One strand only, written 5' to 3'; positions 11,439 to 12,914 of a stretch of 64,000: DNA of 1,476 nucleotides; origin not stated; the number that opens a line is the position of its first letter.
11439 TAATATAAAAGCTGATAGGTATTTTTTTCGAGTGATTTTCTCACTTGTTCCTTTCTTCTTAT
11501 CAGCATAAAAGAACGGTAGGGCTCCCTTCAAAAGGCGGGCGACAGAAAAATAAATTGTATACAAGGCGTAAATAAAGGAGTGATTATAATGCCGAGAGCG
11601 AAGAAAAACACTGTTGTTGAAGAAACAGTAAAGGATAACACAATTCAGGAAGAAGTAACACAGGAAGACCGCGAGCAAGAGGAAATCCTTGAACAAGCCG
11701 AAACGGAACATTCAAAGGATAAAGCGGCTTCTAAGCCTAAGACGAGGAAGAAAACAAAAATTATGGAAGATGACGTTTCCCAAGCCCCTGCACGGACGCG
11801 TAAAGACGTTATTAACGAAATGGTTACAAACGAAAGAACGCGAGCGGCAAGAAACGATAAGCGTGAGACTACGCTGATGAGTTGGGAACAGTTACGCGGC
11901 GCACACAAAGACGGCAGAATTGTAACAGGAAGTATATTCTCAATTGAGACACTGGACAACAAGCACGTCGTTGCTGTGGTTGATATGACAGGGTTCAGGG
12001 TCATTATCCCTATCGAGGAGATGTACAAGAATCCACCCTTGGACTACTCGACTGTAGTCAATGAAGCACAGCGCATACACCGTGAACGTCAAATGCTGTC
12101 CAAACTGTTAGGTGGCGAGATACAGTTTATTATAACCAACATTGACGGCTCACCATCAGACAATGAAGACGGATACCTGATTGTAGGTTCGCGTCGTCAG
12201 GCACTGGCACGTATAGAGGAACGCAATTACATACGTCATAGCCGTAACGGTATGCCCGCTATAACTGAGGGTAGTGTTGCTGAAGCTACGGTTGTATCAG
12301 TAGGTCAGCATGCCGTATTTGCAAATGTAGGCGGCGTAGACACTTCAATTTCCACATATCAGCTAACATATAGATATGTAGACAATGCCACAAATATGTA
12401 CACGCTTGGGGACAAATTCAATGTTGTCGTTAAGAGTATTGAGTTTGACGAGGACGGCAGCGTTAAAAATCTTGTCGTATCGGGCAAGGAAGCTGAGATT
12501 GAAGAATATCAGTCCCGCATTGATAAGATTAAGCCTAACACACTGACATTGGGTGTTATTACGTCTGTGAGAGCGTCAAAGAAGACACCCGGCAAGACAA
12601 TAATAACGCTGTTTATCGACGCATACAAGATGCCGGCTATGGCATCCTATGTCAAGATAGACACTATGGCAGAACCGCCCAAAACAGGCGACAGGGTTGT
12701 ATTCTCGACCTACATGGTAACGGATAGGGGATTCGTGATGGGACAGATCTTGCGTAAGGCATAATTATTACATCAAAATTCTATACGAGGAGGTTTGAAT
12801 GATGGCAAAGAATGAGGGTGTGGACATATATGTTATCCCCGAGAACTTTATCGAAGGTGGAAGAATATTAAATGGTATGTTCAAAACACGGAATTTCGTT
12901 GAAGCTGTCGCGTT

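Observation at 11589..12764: Ribosomal-S1-like multi-OB protein placed first in a prgI-virB4 operon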

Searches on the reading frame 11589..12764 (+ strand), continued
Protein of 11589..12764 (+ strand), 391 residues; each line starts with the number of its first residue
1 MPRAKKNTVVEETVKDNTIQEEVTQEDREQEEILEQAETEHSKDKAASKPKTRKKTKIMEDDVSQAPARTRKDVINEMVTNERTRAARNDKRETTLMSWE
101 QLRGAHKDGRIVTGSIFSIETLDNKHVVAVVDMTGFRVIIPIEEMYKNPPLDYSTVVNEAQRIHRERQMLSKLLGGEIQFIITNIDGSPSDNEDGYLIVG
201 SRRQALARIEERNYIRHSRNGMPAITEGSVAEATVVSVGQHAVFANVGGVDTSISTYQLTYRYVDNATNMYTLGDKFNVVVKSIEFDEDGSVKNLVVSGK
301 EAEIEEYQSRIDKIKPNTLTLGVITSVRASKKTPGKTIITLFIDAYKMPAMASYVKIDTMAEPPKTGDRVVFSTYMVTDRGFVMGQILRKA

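Call 60: find_encoding_contigs(protein=P0165, flank=10000, max_places=1)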
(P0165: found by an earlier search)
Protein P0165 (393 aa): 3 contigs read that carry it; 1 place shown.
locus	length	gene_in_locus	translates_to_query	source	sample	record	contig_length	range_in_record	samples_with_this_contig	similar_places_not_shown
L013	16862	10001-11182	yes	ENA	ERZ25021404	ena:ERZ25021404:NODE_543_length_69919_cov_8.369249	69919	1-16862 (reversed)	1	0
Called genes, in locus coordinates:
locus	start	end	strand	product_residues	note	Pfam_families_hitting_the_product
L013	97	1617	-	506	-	PF01547:SBP_bac_1, PF13416:SBP_bac_8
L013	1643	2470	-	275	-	PF02311:AraC_binding, PF00165:HTH_AraC (weak), PF12833:HTH_18, PF00165:HTH_AraC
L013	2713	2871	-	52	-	-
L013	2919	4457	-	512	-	PF00239:Resolvase, PF07508:Recombinase, PF13408:Zn_ribbon_recom (weak)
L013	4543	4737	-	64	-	-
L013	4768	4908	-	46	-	-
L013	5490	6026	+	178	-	PF18954:DUF5697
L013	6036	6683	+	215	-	PF19595:DUF6100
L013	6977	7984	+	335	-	-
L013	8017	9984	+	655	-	PF02534:T4SS-DNA_transf, PF10412:TrwB_AAD_bind, PF12696:TraG-D_C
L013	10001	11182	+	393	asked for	PF00575:S1 (weak)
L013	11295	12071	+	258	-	-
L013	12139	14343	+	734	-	PF17802:SpaA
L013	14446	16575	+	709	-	PF17802:SpaA (faint), PF16555:GramPos_pilinD1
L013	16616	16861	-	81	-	?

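Call 61: find_encoding_contigs(protein=P0043, flank=10000, max_places=1)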
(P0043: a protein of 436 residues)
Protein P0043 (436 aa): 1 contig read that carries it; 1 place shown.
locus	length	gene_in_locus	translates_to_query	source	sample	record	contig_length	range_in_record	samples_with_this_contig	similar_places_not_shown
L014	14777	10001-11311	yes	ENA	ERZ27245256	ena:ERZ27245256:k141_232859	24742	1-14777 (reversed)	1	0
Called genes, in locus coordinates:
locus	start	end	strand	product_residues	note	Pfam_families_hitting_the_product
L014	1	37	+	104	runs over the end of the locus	-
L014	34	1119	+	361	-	-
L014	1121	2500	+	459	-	PF13529:Peptidase_C39_2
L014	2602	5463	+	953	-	PF26593:TraC-like (weak), PF12846:AAA_10, PF19044:P-loop_TraG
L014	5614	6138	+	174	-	PF18954:DUF5697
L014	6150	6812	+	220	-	PF19595:DUF6100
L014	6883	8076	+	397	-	-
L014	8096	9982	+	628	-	PF02534:T4SS-DNA_transf, PF10412:TrwB_AAD_bind, PF12696:TraG-D_C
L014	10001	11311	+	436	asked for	PF00575:S1 (faint)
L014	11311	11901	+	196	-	PF13487:HD_5, PF01966:HD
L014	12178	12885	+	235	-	-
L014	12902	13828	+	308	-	-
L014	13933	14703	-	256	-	-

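Call 63: predict_structure(alignment_id=A2)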
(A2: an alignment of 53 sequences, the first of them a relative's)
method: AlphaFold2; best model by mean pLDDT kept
length: 391 residues; sequences in the alignment: 53
mean_pLDDT: 86.9   pTM: 0.74
mean pLDDT of the five models: 86.9, 86.5, 86.2, 86.0, 85.6
residues with pLDDT >= 90: 292; 70-90: 31; 50-70: 32; < 50: 36
segments of 3 or more residues with pLDDT < 50: 15-18, 22-38, 40-46
pLDDT, mean of each block of 10 residues (from residue 1): 52 48 44 44 48 53 74 96 97 96 97 97 96 97 93 90 95 95 96 92 97 92 96 96 96 96 95 97 96 96 94 96 95 93 96 76 92 94 94 90
secondary structure, 60 per line:
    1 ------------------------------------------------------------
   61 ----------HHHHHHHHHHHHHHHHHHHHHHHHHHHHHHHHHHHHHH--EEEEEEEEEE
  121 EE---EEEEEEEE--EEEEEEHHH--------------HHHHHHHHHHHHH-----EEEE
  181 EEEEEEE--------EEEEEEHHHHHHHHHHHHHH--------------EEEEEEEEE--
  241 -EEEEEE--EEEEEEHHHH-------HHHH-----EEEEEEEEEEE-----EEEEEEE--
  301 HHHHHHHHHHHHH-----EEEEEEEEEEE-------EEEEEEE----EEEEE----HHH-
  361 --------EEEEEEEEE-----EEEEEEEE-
elements in order: H71-108 E111-122 E126-133 E136-141 H159-171 E177-187 E196-201 H202-215 E230-238 E242-247 E250-255 H256-259 H267-270 E276-286 E292-298 H301-313 E319-329 E337-343 E348-352 E369-377 E383-390

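Call 67: fold_search(model_id=the predicted structure, library=pdb)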
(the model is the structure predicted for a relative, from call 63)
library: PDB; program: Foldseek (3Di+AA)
matches with E <= 10: 1207; with E <= 0.001: 19
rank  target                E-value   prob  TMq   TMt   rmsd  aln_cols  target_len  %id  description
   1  9gut_B                2.1e-14  1.00  0.32  0.26  13.1       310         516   16  30S mRNA delivery complex (bS1 resolved) (released 2024-11-20)
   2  9gux_B                3.5e-10  1.00  0.24  0.32  13.8       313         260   16  30S-TEC (TEC in expressome position) Inactive state 1 (released 2024-11-20)
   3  3go5                  3.4e-09  1.00  0.18  0.22  13.4       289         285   11  Crystal structure of a multidomain protein with nucleic acid binding domains (sp_0946) from streptococcus pneumoniae tig (released 2009-04-07)
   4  9guv_B                2.7e-08  1.00  0.27  0.30  21.4       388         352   14  30S mRNA delivery complex (closed-head) (released 2024-11-20)
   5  7a05_MODEL_1_A        3.2e-08  1.00  0.25  0.47   6.7       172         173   15  NMR structure of D3-D4 domains of Vibrio vulnificus ribosomal protein S1 (released 2021-06-23)
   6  9tvu_a                2.6e-07  1.00  0.24  0.35   7.6       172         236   13  Structure of the Chlamydomonas reinhardtii chlororibosome (released 2026-02-18)
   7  9guq_B                8.1e-07  1.00  0.23  0.44   7.0       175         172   18  30S PIC (Pre-Initiation complex) (released 2024-11-20)
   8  8wi7_b                2.1e-06  1.00  0.25  0.54   8.1       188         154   18  Cryo- EM structure of Mycobacterium smegmatis 70S ribosome, bS1 and RafH. (released 2024-02-28)
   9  8peg_Z                2.2e-06  1.00  0.23  0.43   8.4       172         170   17  Escherichia coli paused disome complex (queueing 70S non-rotated closed PRE state) (released 2024-03-06)
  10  6y6e                  1.0e-05  0.99  0.14  0.21  15.7       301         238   10  drosophila Unr CSD456 (released 2020-07-29)
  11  4q7j_H                1.1e-05  1.00  0.15  0.28  20.1       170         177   16  Complex structure of viral RNA polymerase (released 2014-08-27)
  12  5z7d_B                1.2e-05  0.91  0.13  0.13  16.2       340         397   11  p204HINab-dsDNA complex structure (released 2019-01-30)
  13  9gup_B                3.2e-05  1.00  0.23  0.44   7.1       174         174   17  30S mRNA delivery complex (open head) (released 2024-11-20)
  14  5z7d_C                1.6e-04  0.90  0.15  0.15  17.9       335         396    8  p204HINab-dsDNA complex structure (released 2019-01-30)
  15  7yny_A                1.7e-04  0.60  0.12  0.14  18.0       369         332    8  Crystal structure of baculovirus LEF-3 from Helicoverpa armigera nucleopolyhedrovirus (released 2023-01-25)
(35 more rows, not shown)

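Call 68: search_protein_families(library=pfam, proteins=[P0054, P0091, P0025, P0100, P0136, P0036, P0058, P0067, P0011, P0055], max_evalue=0.001)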
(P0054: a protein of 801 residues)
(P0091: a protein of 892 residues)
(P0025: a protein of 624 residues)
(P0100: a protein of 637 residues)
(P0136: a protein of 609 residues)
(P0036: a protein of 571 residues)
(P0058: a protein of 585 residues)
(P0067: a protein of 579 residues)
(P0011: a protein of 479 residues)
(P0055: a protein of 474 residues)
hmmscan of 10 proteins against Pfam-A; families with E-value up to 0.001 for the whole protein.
P0054 (801 aa): 1 family
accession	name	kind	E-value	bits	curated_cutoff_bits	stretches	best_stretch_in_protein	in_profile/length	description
PF00575.29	S1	-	1.6e-10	41.7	22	1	644-704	4-65/74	S1 RNA binding domain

P0091 (892 aa): 1 family
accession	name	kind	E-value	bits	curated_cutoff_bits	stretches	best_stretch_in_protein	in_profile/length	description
PF00575.29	S1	-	3.7e-08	34.1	22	1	799-878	4-67/74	S1 RNA binding domain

P0025 (624 aa): 1 family
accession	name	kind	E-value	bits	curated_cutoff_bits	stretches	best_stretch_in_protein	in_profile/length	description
PF00575.29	S1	-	1.9e-08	35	22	1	467-527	4-65/74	S1 RNA binding domain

P0100 (637 aa): 3 families
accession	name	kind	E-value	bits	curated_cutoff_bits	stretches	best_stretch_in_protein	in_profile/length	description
PF00575.29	S1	-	4e-14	53.2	22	1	486-550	8-72/74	S1 RNA binding domain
PF19044.6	P-loop_TraG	-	9.5e-11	41.4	25.8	1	93-193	7-109/413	TraG P-loop domain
PF12846.13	AAA_10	-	2e-05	24.2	27.5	1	109-355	19-252/362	AAA-like domain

P0136 (609 aa): 3 families
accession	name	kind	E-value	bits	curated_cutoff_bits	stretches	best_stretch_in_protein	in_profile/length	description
PF17802.7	SpaA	-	5.2e-27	94.3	23.1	2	366-453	3-90/91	Prealbumin-like fold domain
PF00575.29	S1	-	1.4e-05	25.8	22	0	309-358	4-54/74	S1 RNA binding domain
PF11974.14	bMG3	-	3.6e-05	24.1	34.9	0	375-435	24-80/103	Bacterial alpha-2-macroglobulin MG3 domain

P0036 (571 aa): 1 family
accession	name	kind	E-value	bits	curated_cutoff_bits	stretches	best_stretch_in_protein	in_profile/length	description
PF00575.29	S1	-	4e-12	46.8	22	1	415-474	5-65/74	S1 RNA binding domain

P0058 (585 aa): 1 family
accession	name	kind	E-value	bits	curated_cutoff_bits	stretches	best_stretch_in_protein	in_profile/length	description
PF00575.29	S1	-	1.9e-11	44.6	22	1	429-486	5-63/74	S1 RNA binding domain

P0067 (579 aa): 1 family
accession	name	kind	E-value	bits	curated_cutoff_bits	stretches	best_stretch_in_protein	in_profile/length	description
PF00575.29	S1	-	2e-05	25.3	22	1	421-480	3-63/74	S1 RNA binding domain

P0011 (479 aa): 2 families
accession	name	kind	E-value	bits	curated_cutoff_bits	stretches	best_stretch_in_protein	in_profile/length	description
PF19481.4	DUF6017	-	3.4e-26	92.6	27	1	354-472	29-147/148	Family of unknown function (DUF6017)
PF00575.29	S1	-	1.7e-14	54.4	22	1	186-249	2-66/74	S1 RNA binding domain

P0055 (474 aa): 2 families
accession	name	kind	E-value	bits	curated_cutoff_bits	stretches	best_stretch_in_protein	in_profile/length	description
PF01293.25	PEPCK_ATP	-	2.5e-73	247.8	26.5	1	249-425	285-464/465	Phosphoenolpyruvate carboxykinase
PF00575.29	S1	-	4.7e-12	46.6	22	1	186-255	2-73/74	S1 RNA binding domain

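Call 69: search_dna_similar(query=window:11589-12764:+, collection=phages, mode=protein, max_evalue=0.001, max_rows=10)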
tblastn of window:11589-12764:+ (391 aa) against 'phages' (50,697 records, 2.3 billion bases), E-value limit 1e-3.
Records with a match: 5; places in all: 5; records where one place covers at least 80% of the query: 0.
Best place of each record, by identity: <60% 5.
By first word of the organism name: Bacteriophage 5.
By host as written in the record: - 5.
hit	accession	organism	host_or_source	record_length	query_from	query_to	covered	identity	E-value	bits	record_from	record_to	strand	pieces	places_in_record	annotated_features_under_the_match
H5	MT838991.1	Bacteriophage sp.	human fecal samples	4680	48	285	61%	31.1%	1e-22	105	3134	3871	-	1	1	record has no annotation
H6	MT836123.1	Bacteriophage sp.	human fecal samples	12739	44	284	62%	30.1%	3e-23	107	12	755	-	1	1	record has no annotation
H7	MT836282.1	Bacteriophage sp.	human fecal samples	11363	51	328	71%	24.5%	4e-11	71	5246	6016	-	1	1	record has no annotation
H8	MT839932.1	Bacteriophage sp.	human fecal samples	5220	99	284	48%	34.8%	2e-23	108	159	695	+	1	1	record has no annotation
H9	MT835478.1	Bacteriophage sp.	human fecal samples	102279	170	284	29%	30.4%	5e-4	49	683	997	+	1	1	record has no annotation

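Call 81: find_related_loci(query=A6, collection=metagenome_contigs, flank=8000)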
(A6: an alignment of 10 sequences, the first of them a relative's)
Query A6 (436 aa) in metagenome_contigs; peptide patterns used: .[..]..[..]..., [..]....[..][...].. (x = any residue, [..] = any of these).
600 stretches matched a pattern (row limit reached: there are more); 549 encode a relative of the query (tblastn E <= 1e-3); the best 80 are kept; 80 distinct loci.
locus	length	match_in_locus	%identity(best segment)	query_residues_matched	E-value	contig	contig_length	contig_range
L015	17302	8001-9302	72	1-436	0e+0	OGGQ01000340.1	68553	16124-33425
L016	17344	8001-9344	62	1-436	1e-172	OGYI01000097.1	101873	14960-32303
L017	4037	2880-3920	71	88-436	1e-175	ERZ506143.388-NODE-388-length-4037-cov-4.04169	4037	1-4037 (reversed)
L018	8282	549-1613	71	82-436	1e-169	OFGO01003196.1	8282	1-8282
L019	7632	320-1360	70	88-436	5e-169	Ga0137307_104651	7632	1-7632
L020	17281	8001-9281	63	21-436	5e-168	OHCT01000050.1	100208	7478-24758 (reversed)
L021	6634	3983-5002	72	100-436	1e-168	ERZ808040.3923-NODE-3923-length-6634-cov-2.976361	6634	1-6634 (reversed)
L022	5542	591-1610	72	100-436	3e-170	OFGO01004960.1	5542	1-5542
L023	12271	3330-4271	75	120-436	3e-167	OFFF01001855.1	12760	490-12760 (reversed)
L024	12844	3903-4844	75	120-436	3e-167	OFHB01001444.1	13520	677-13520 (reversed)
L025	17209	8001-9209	62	22-436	5e-167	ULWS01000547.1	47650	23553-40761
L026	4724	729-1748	72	100-436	1e-170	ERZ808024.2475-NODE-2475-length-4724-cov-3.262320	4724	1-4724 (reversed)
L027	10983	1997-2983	74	106-436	1e-166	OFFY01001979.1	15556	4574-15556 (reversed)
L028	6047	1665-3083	58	7-436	1e-167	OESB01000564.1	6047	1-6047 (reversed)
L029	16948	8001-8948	75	121-436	5e-166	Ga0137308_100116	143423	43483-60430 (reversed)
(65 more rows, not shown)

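Call 92: fold_search(model_id=the predicted structure, library=viral)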
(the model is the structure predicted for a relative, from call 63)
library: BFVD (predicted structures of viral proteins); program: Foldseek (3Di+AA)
matches with E <= 10: 664; with E <= 0.001: 10
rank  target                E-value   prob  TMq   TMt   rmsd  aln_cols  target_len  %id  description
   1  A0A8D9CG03            1.6e-12  1.00  0.23  0.24  12.9       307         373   11  30S ribosomal protein S1 [uncultured marine phage]
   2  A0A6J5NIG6            8.8e-11  1.00  0.31  0.31  12.0       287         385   16  30S ribosomal protein S1 [uncultured Caudovirales phage]
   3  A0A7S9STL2            1.3e-10  1.00  0.22  0.23  12.3       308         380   15  S1 motif domain-containing protein [Virus NIOZ-UU157]
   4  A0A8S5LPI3            4.1e-09  1.00  0.25  0.27  14.0       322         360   11  Uncharacterized protein [Myoviridae sp. ct0f722]
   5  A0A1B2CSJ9            6.2e-05  0.77  0.13  0.15  17.7       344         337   13  PlxyGVORF95 protein [Plutella xylostella granulovirus]
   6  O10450                8.7e-05  0.75  0.14  0.15  16.6       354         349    8  LEF-3 [Spodoptera littoralis nuclear polyhedrosis virus]
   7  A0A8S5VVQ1            1.9e-04  0.96  0.16  0.13  28.2       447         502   11  (no name in the UniProt tables at hand)
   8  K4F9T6                2.3e-04  0.95  0.18  0.11  26.5       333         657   10  Glutamine transaminase [Cronobacter phage vB_CsaP_GAP52]
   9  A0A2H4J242            7.4e-04  0.99  0.17  0.24  16.9       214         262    8  S1 motif domain-containing protein [uncultured Caudovirales phage]
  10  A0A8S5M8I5            9.3e-04  0.93  0.14  0.19  16.7       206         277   13  Prokaryotic membrane lipoprotein lipid attachment site [Caudovirales sp. ctCiv1]
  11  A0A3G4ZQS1            1.2e-03  1.00  0.19  0.23   8.5       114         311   12  Eukaryotic translation initiation factor eIF-2 alpha [Terrestrivirus sp.]
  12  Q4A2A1                1.2e-03  0.47  0.14  0.12  17.9       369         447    9  Uncharacterized protein [Emiliania huxleyi virus 86 (isolate United Kingdom/English Channel/1999)]
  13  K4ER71                1.8e-03  0.41  0.13  0.14  17.2       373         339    9  Lef-3 [Epinotia aporema granulovirus]
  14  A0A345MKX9            2.6e-03  0.63  0.16  0.15  25.6       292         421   10  (no name in the UniProt tables at hand)
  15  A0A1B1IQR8            3.6e-03  1.00  0.15  0.33   4.3        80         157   16  (no name in the UniProt tables at hand)
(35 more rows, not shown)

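Call 96: get_annotated_region(hit=H2, flank=12000)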
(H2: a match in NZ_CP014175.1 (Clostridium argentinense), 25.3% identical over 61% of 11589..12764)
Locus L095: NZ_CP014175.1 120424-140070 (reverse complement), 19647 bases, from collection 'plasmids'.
description: Clostridium argentinense strain 89G plasmid pRSJ17_1, complete sequence
organism: Clostridium argentinense (NCBI taxid 29341)
taxonomy: Bacteria; Bacillota; Clostridia; Eubacteriales; Clostridiaceae; Clostridium; Clostridium argentinense
host: -; source: Microbial isolate; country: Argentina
typing (MOB-suite, as given by PLSDB): non-mobilizable
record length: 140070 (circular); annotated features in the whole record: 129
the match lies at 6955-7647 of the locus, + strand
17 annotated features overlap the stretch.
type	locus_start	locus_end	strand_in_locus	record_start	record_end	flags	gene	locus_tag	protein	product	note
CDS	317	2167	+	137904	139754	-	-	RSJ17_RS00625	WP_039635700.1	replication initiator protein A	-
CDS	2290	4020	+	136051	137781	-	-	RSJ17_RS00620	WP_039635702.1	ATP-dependent helicase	-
CDS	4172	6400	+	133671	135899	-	-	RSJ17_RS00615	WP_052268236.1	VirD4-like conjugal transfer protein, CD1115 family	-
CDS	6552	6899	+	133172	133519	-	-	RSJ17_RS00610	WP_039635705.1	hypothetical protein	-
CDS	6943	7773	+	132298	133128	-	-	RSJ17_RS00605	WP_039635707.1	S1 RNA-binding domain-containing protein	-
CDS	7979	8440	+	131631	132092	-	-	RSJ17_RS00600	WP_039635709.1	hypothetical protein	-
CDS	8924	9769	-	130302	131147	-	-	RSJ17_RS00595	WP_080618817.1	hypothetical protein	-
CDS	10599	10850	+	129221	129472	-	-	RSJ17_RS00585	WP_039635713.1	hypothetical protein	-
CDS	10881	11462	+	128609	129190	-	-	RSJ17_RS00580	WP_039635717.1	DUF5697 family protein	-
CDS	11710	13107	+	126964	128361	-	-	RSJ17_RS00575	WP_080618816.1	AAA family ATPase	-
CDS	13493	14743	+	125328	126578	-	-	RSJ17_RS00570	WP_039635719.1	hypothetical protein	-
CDS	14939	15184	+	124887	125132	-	-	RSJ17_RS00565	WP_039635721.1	AbrB/MazE/SpoVT family DNA-binding domain-containing protein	-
CDS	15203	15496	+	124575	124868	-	-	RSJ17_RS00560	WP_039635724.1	hypothetical protein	-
CDS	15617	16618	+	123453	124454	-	-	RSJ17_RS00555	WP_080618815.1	tyrosine-type recombinase/integrase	GO:0015074 - DNA integration [Evidence IEA]; GO:0006310 - DNA recombination [Evidence IEA]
CDS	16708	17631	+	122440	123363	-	-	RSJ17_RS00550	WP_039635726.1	hypothetical protein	-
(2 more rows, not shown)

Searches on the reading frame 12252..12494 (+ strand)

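Call 46: search_protein_families(library=pfam, proteins=[window:12252-12494:+], max_evalue=10)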
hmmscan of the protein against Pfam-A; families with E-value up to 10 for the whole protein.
window:12252-12494:+ (81 aa): 1 family
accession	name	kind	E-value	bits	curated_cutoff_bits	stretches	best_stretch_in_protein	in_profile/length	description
PF00575.29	S1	-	8.6e-05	23.3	22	1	5-66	3-65/74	S1 RNA binding domain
